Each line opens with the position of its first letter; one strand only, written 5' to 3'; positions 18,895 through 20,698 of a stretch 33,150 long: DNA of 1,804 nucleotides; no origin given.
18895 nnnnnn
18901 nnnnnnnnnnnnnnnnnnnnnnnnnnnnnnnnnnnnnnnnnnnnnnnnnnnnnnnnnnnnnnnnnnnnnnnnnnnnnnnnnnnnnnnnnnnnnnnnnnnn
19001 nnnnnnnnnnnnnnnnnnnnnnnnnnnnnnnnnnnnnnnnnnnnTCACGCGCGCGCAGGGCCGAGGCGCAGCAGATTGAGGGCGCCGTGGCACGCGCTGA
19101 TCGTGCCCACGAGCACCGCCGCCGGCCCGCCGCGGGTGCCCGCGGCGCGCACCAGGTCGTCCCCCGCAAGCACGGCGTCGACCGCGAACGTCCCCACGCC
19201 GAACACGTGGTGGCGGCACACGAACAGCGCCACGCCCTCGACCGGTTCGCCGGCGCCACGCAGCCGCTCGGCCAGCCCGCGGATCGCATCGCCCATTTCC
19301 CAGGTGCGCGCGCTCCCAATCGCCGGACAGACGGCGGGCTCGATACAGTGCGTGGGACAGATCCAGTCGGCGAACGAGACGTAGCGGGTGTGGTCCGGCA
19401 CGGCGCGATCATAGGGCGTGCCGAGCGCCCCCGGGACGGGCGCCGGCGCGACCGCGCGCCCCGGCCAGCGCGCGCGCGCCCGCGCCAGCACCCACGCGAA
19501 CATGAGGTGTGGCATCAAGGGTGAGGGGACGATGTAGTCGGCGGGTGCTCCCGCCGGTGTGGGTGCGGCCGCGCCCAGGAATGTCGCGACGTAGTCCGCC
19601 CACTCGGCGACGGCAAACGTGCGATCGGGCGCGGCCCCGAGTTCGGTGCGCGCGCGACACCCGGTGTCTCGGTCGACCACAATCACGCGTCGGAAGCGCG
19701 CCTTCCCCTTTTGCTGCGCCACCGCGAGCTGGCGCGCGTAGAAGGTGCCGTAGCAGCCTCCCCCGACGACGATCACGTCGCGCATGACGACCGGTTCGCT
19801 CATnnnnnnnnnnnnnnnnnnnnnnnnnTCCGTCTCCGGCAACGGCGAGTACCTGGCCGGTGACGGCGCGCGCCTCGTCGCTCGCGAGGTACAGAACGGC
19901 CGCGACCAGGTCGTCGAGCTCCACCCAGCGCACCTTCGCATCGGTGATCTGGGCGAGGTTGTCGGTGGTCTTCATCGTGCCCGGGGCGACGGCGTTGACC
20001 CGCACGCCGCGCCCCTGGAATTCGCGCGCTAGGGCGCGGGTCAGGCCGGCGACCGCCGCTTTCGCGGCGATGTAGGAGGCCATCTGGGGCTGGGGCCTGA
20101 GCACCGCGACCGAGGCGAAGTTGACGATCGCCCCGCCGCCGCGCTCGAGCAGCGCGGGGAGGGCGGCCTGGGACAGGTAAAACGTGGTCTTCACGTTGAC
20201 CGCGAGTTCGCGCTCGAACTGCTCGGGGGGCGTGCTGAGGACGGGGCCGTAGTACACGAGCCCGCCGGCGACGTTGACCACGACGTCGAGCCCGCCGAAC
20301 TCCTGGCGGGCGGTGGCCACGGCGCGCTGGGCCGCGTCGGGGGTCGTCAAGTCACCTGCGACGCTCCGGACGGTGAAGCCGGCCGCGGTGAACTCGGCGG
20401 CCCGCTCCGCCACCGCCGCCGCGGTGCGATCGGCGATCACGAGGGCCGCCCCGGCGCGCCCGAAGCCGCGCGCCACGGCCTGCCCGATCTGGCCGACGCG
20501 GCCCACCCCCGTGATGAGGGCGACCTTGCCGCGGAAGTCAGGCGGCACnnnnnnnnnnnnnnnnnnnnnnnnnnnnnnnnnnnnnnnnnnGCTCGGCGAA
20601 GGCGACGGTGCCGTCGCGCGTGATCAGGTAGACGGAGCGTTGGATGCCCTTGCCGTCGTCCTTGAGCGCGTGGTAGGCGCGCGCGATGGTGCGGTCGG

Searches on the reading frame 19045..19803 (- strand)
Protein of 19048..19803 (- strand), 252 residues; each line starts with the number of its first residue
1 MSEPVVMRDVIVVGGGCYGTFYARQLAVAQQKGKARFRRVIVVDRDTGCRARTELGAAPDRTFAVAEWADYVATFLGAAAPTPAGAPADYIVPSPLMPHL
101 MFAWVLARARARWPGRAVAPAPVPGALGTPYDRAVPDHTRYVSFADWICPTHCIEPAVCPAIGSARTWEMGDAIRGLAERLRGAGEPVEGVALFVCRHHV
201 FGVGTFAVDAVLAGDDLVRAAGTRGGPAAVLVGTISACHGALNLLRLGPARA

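Call 12: search_protein_families(library=pfam, max_evalue=0.01, proteins=[window:19048-19803:-])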
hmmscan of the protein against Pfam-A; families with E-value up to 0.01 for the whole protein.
seq(252 aa): 2 families
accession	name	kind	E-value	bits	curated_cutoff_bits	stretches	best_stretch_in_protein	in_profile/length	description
PF17198.9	AveC_like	-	0.00029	20.8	26.6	1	62-117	37-94/234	Spirocyclase AveC-like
PF01266.30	DAO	-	0.0039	17.2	27.9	1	9-48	1-33/353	FAD dependent oxidoreductase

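Call 16: find_encoding_contigs(protein=window:19048-19803:-, flank=10000, max_places=6)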
Protein seq(252 aa) (252 aa): no gene with exactly this product is on record in the collection.

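Call 39: search_protein_families(library=ncbifam, max_evalue=0.001, proteins=[window:19048-19803:-])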
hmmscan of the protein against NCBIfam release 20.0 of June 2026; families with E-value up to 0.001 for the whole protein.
seq(252 aa): 0 families

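Call 50: search_solved_structures(query=window:19048-19803:-, max_evalue=1)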
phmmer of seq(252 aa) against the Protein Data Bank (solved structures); distinct sequences matched with E-value up to 1: 2.
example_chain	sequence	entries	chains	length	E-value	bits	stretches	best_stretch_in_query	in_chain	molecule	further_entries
5yt0_A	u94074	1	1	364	0.67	12.4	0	177-231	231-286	Probable translation initiation factor IF-2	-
9iho_j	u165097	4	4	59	0.97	11.8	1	76-114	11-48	Subunit of mitochondrial NADH:ubiquinone oxidoreductase (Complex I)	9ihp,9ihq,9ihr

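Call 56: find_homologous_proteins(query=window:19048-19803:-, max_evalue=0.001)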
Query seq(252 aa) (252 aa): 3639 proteins with E <= 0.001 among 8000 candidates; the best 120 are listed.
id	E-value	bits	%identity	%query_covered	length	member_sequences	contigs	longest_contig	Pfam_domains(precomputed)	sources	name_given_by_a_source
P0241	1.4e-162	557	100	100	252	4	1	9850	PF27252.1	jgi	jgi:hypothetical protein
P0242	1.6e-130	452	81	92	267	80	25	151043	PF27252.1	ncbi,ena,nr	ncbi:MAG: hypothetical protein DMD65_04300 [Gemmatimonadetes bacterium]|nr:MAG: hypothetical protein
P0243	2.5e-129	448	79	95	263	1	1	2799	PF27252.1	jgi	jgi:hypothetical protein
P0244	6.6e-129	447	81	100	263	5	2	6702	PF27252.1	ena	-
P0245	9.4e-129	446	78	98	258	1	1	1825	PF27252.1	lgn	-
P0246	1.3e-128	446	77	92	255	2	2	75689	PF27252.1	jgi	jgi:hypothetical protein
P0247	1.2e-127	443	77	100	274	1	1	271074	PF27252.1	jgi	jgi:hypothetical protein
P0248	4.3e-126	438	78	100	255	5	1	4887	PF27252.1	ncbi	-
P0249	6.7e-126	437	78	94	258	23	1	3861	PF27252.1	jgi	-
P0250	1.3e-125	436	76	98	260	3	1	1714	PF27252.1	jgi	jgi:hypothetical protein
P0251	1.5e-124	433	77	99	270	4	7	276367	PF27252.1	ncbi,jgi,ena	-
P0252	1.8e-124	432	76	92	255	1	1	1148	PF27252.1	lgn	-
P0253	2.5e-124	432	76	100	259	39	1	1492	PF27252.1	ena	-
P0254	6.8e-124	430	77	100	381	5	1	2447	PF27252.1,PF03745.20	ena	-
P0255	1.0e-123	430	78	98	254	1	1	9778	PF27252.1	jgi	jgi:hypothetical protein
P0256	1.3e-123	429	76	100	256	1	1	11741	PF27252.1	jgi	jgi:hypothetical protein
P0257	2.0e-123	429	75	98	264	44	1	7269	PF27252.1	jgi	-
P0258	2.6e-123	428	78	99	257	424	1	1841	PF27252.1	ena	-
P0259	4.4e-123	428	76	98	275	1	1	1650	PF27252.1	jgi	jgi:hypothetical protein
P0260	5.9e-123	427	75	98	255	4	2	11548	PF27252.1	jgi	jgi:hypothetical protein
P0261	9.1e-123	427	76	98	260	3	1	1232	PF27252.1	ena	-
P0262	1.5e-122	426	76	91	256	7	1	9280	PF27252.1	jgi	-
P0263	1.8e-122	426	77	99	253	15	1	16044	PF27252.1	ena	-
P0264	2.5e-122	425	74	94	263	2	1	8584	PF27252.1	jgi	jgi:hypothetical protein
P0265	2.6e-122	425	76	100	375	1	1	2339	PF27252.1,PF03745.20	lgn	-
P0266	5.6e-122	424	76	98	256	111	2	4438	PF27252.1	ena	-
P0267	5.8e-122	424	76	99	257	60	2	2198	PF27252.1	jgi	-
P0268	7.3e-122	424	77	99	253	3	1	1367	PF27252.1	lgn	-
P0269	1.1e-121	423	75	98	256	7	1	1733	PF27252.1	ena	-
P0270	2.3e-121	422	76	99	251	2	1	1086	PF27252.1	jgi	jgi:hypothetical protein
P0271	1.5e-120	419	72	100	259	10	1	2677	PF27252.1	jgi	-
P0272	1.5e-120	419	77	96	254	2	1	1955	PF27252.1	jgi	jgi:hypothetical protein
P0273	1.8e-120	419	76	100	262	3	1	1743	PF27252.1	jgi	jgi:hypothetical protein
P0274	2.8e-120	418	74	92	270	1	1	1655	PF27252.1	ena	-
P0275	2.9e-120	418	76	96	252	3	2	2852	PF27252.1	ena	-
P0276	3.2e-120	418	73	98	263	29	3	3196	PF27252.1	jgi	-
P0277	4.4e-120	418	75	98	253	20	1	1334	PF27252.1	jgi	-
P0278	6.1e-120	417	75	96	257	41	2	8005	PF27252.1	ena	-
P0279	6.9e-120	417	77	98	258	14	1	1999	PF27252.1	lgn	-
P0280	8.4e-120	417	75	100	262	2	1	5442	PF27252.1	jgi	jgi:hypothetical protein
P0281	8.8e-120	417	75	100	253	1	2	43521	PF27252.1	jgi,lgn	jgi:hypothetical protein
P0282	1.1e-119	417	74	99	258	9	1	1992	PF27252.1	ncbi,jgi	-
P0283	1.3e-119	416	76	96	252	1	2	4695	PF27252.1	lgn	-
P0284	1.6e-119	416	74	98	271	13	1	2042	PF27252.1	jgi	-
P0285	1.9e-119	416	74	99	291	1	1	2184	PF27252.1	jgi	jgi:hypothetical protein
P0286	2.2e-119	416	76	97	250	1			PF27252.1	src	-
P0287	2.5e-119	415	75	98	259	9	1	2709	PF27252.1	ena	-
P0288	3.8e-119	415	74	100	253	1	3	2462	PF27252.1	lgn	-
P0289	3.9e-119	415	76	96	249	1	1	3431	PF27252.1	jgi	-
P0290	4.6e-119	415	73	98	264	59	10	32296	PF27252.1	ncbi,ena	-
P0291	4.9e-119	414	75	100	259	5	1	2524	PF27252.1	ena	-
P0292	5.4e-119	414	75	98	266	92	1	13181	PF27252.1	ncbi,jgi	-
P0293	7.5e-119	414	75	96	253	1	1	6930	PF27252.1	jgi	jgi:hypothetical protein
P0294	8.0e-119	414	74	92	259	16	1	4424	PF27252.1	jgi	-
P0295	9.4e-119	413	76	96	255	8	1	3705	PF27252.1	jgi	jgi:hypothetical protein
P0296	1.1e-118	413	77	96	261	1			PF27252.1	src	-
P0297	1.7e-118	413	75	96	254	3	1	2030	PF27252.1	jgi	-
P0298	1.9e-118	413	74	94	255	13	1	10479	PF27252.1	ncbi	ncbi:MAG TPA: hypothetical protein VF882_05300 [Gemmatimonadales bacterium]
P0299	3.9e-118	411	73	98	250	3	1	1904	PF27252.1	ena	-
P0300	4.1e-118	411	74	98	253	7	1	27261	PF27252.1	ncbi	ncbi:MAG: hypothetical protein ACREMM_00465 [Gemmatimonadales bacterium]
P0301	4.9e-118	411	75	99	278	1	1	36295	PF27252.1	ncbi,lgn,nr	ncbi:MAG TPA: hypothetical protein VEU55_09410 [Gemmatimonadales bacterium]|nr:hypothetical protein 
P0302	9.2e-118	410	73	100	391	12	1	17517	PF27252.1,PF03745.20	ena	-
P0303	1.0e-117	410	76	98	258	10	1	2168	PF27252.1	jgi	jgi:hypothetical protein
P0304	1.0e-117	410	76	96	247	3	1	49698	PF27252.1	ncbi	-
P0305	1.4e-117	410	72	97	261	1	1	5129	PF27252.1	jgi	jgi:hypothetical protein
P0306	1.6e-117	409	76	97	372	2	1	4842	PF27252.1,PF03745.20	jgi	jgi:hypothetical protein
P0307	2.1e-117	409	73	98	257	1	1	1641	PF27252.1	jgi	jgi:hypothetical protein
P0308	2.3e-117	409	75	99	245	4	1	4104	PF27252.1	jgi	-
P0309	3.1e-117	409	73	96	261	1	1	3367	PF27252.1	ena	-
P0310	4.5e-117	408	75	96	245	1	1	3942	PF27252.1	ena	-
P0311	4.6e-117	408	74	96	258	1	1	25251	PF27252.1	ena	-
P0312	4.7e-117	408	73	98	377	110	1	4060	PF27252.1,PF03745.20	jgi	-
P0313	4.9e-117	408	73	96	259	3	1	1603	PF27252.1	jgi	jgi:hypothetical protein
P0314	7.5e-117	407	74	98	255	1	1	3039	PF27252.1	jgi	jgi:glycine/D-amino acid oxidase-like deaminating enzyme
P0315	1.6e-116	406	72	99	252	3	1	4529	PF27252.1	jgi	jgi:hypothetical protein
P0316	1.8e-116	406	75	96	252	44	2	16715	PF27252.1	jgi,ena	-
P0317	2.1e-116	406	76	96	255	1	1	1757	PF27252.1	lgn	-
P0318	3.2e-116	405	73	98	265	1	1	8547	PF27252.1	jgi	jgi:hypothetical protein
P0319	3.3e-116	405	74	99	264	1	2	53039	PF27252.1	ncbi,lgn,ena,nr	ncbi:MAG TPA: hypothetical protein VJN39_11580 [Gemmatimonadales bacterium]|nr:hypothetical protein 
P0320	3.6e-116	405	73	96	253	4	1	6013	PF27252.1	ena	-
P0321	3.7e-116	405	71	100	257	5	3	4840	PF27252.1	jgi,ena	-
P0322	3.8e-116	405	78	98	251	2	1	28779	PF27252.1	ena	-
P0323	4.9e-116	405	73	100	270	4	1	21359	PF27252.1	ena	-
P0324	5.2e-116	405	72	98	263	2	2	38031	PF27252.1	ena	-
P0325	6.6e-116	404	72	98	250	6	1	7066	PF27252.1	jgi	jgi:hypothetical protein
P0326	1.1e-115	403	74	96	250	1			PF27252.1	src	-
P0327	1.6e-115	403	75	91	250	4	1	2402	PF27252.1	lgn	-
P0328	1.7e-115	403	73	98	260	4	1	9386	PF27252.1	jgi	jgi:hypothetical protein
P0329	2.0e-115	403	73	96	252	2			PF27252.1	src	-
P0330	2.8e-115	402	73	97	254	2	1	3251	PF27252.1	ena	-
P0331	2.8e-115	402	71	98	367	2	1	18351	PF27252.1,PF03745.20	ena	-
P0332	3.2e-115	402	74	97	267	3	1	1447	PF27252.1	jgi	jgi:hypothetical protein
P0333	3.4e-115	402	73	98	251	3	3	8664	PF27252.1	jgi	jgi:hypothetical protein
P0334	3.4e-115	402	73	97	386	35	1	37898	PF27252.1,PF03745.20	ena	-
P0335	3.6e-115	402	74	96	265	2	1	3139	PF27252.1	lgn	-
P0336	3.9e-115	402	74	96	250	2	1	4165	PF27252.1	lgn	-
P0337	5.5e-115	401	74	97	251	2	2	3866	PF27252.1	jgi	jgi:hypothetical protein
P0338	1.0e-114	400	71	98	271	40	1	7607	PF27252.1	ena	-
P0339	1.3e-114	400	73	100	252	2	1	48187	PF27252.1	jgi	jgi:hypothetical protein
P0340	2.2e-114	399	71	99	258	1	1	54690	PF27252.1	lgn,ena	-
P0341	2.3e-114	399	72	100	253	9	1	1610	PF27252.1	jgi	jgi:hypothetical protein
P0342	2.7e-114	399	70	100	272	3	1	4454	PF27252.1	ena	-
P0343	3.0e-114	399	73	96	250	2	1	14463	PF27252.1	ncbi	-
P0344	3.1e-114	399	73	98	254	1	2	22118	PF27252.1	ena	-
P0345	3.4e-114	399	69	92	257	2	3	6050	PF27252.1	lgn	-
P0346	5.1e-114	398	72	98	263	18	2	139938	PF27252.1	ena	-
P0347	8.1e-114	397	72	98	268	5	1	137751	PF27252.1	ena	-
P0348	8.4e-114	397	72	98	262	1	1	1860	PF27252.1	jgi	jgi:hypothetical protein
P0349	1.0e-113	397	73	96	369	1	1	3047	PF27252.1,PF03745.20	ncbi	ncbi:MAG: DUF309 domain-containing protein [Gemmatimonadales bacterium]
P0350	1.1e-113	397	69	98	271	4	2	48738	PF27252.1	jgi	-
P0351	1.2e-113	397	72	98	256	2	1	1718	PF27252.1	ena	-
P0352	1.2e-113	397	72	100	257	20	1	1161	PF27252.1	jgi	jgi:hypothetical protein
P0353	1.3e-113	397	73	97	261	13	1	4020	PF27252.1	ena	-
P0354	2.1e-113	396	73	98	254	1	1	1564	PF27252.1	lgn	-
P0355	2.1e-113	396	74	96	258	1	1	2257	PF27252.1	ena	-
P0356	2.6e-113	396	70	100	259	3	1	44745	PF27252.1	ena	-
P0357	2.6e-113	396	71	98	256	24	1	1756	PF27252.1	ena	-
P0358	2.6e-113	396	72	96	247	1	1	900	PF27252.1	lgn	-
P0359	2.6e-113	396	70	98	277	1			PF27252.1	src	-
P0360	3.4e-113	395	72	100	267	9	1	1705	PF27252.1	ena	-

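Call 62: predict_structure(alignment_id=A4)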
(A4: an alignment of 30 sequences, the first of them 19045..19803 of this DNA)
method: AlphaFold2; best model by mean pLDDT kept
length: 252 residues; sequences in the alignment: 30
mean_pLDDT: 87.7   pTM: 0.87
mean pLDDT of the five models: 87.7, 83.8, 80.9, 79.6, 58.6
residues with pLDDT >= 90: 150; 70-90: 78; 50-70: 22; < 50: 2
segments of 3 or more residues with pLDDT < 50: none
pLDDT, mean of each block of 10 residues (from residue 1): 84 80 91 93 89 89 92 94 95 77 95 94 88 90 74 58 73 94 96 87 88 97 95 89 94 70
secondary structure, 60 per line:
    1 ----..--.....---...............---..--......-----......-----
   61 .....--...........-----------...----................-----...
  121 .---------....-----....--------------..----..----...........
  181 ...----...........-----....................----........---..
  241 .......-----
elements in order: E9-13 H17-31 E39-44 H50-55 E61-65 H68-78 E90-92 H97-112 E118-121 E131-134 E140-143 H170-183 E188-198 E204-207 H208-223 E228-235 E239-247

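Call 65: fold_search(model_id=the predicted structure, library=pdb)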
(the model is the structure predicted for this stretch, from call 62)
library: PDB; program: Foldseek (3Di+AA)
matches with E <= 10: 1221; with E <= 0.001: 0
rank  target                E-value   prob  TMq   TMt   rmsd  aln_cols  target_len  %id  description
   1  9gdj_B                3.0e-03  0.60  0.26  0.25  16.3       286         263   16  C-Methyltransferase SgMT from Streptomyces griseoviridis (released 2025-02-19)
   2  3okr_D                3.2e-03  0.82  0.28  0.33  12.8       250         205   14  Structure of Mtb apo 2-C-methyl-D-erythritol 4-phosphate cytidyltransferase (IspD) (released 2010-10-06)
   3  7zkg_B                1.2e-02  0.63  0.21  0.21  12.5       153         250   17  C-Methyltransferase PsmD from Streptomyces griseofuscus with bound cofactor (crystal form 2) (released 2022-12-28)
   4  8x8i_A                1.2e-02  0.41  0.23  0.24  16.9       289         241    6  The structure of AbBioc in complex with SAM cofactor (released 2024-11-13)
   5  2hun_A                1.6e-02  0.99  0.21  0.17   3.4        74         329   24  Crystal structure of hypothetical protein PH0414 from Pyrococcus horikoshii OT3 (released 2007-01-26)
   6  9zok_C                1.9e-02  0.99  0.20  0.14   4.1        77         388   25  Crystal structure of Phosphoribosylaminoimidazole carboxylase from Burkholderia xenovorans (ADP complex) (released 2025-12-24)
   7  9zoi_C                2.1e-02  0.98  0.20  0.14   4.1        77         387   25  Crystal structure of Phosphoribosylaminoimidazole carboxylase from Burkholderia xenovorans (ATP complex) (released 2025-12-24)
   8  2hun_B                2.1e-02  0.95  0.25  0.21   5.9       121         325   16  Crystal structure of hypothetical protein PH0414 from Pyrococcus horikoshii OT3 (released 2007-01-26)
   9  7eqi_A                2.1e-02  0.15  0.22  0.18  15.9       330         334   13  ChlB3 [Aceyltransferase] (released 2021-06-09)
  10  8sk0_B                2.4e-02  0.51  0.23  0.18  15.2       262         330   16  Crystal structure of EvdS6 decarboxylase in ligand bound state (released 2023-08-09)
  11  3vs8_D                2.6e-02  0.14  0.20  0.15  16.5       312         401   13  Crystal structure of type III PKS ArsC (released 2013-04-24)
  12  8sk0_A                2.9e-02  0.47  0.23  0.18  15.6       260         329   16  Crystal structure of EvdS6 decarboxylase in ligand bound state (released 2023-08-09)
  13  2gn4_A                3.3e-02  0.99  0.23  0.18   2.6        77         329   18  Crystal structure of UDP-GlcNAc inverting 4,6-dehydratase in complex with NADPH and UDP-GlcNAc (released 2006-05-09)
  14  3duv_A                3.3e-02  0.60  0.23  0.24  10.7       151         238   14  Crystal structure of 3-deoxy-manno-octulosonate cytidylyltransferase from Haemophilus influenzae complexed with the su (released 2008-12-09)
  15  6l8u_B                3.3e-02  0.44  0.22  0.24   9.8       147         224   16  Crystal structure of human BCDIN3D in complex with SAH (released 2019-12-25)
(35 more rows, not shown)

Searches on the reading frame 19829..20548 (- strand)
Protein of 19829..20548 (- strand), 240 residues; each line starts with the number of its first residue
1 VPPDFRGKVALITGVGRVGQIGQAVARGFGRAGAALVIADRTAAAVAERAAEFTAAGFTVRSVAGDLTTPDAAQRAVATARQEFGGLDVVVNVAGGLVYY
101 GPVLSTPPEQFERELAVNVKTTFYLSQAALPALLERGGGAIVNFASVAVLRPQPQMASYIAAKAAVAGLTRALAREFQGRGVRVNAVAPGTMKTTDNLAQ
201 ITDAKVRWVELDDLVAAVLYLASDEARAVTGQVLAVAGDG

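Call 12: search_protein_families(library=pfam, max_evalue=0.01, proteins=[window:19829-20548:-])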
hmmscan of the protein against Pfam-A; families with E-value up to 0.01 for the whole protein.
seq(240 aa): 6 families
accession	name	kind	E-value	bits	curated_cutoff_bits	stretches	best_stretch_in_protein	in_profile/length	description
PF13561.12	adh_short_C2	-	3.4e-48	164.7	27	1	21-237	8-232/236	Enoyl-(Acyl carrier protein) reductase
PF00106.31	adh_short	-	7.3e-48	163.1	26.6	1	8-202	1-191/195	short chain dehydrogenase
PF08659.16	KR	-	6.3e-13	49.5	22.6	1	15-175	6-165/180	KR domain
PF01370.27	Epimerase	-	3.3e-05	23.9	20.9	1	15-181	4-164/240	NAD dependent epimerase/dehydratase family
PF23441.1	SDR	-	0.00028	20.8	27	1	87-203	91-205/258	SDR-like rossmann domain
PF02826.25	2-Hacid_dh_C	-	0.0094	15.8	25.1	0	5-50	34-77/178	D-isomer specific 2-hydroxyacid dehydrogenase, NAD binding domain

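Call 39: search_protein_families(library=ncbifam, max_evalue=0.001, proteins=[window:19829-20548:-])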
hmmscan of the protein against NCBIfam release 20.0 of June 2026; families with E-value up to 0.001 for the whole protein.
seq(240 aa): 227 families (the best 25 are shown)
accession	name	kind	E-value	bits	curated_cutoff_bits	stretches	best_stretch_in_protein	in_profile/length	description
NF005559.1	PRK07231.1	subfamily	1.8e-51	175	215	1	5-238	2-245/249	glucose 1-dehydrogenase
NF004791.0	PRK06138.1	equivalog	1.4e-47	162.1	312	1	5-238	3-247/252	SDR family oxidoreductase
NF004198.0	PRK05653.1-3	equivalog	8.7e-46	156.4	296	1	6-238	6-244/248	3-oxoacyl-ACP reductase FabG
NF009466.0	PRK12826.1-2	subfamily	1.2e-44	152.6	222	1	8-239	4-243/248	3-oxoacyl-ACP reductase FabG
NF005853.0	PRK07774.1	equivalog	5.7e-44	150.4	303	1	4-238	3-244/250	SDR family oxidoreductase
NF005469.0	PRK07063.1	equivalog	1.3e-43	149.4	306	1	5-203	5-205/260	SDR family oxidoreductase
NF052558.1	MBtsdlDhBudC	equivalog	3.3e-43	148.1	270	1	5-238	1-239/250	meso-2,3-butanediol dehydrogenase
NF005711.0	PRK07523.1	subfamily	8.4e-43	146.8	413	1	4-238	7-249/255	SDR family oxidoreductase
NF009463.0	PRK12823.1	equivalog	1.6e-42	145.9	322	2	5-195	6-191/260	1,6-dihydroxycyclohexa-2,4-diene-1-carboxylate dehydrogenase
NF009093.0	PRK12429.1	subfamily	2.2e-42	145.2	258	1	6-203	4-198/259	3-hydroxybutyrate dehydrogenase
NF006070.0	PRK08213.1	subfamily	4.9e-42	144.2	279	1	4-238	9-254/259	gluconate 5-dehydrogenase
TIGR01963.1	PHB_DH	subfamily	6.5e-42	143.5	307.05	1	8-204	2-195/255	3-hydroxybutyrate dehydrogenase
NF005909.0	PRK07890.1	subfamily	9.8e-42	143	258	2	6-193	6-190/260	short chain dehydrogenase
NF005681.0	PRK07478.1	subfamily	1.2e-41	142.8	267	1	5-238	4-247/254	SDR family oxidoreductase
NF040811.1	BenD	equivalog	2.5e-41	141.9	380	2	5-193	2-185/256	benzoate diol dehydrogenase BenD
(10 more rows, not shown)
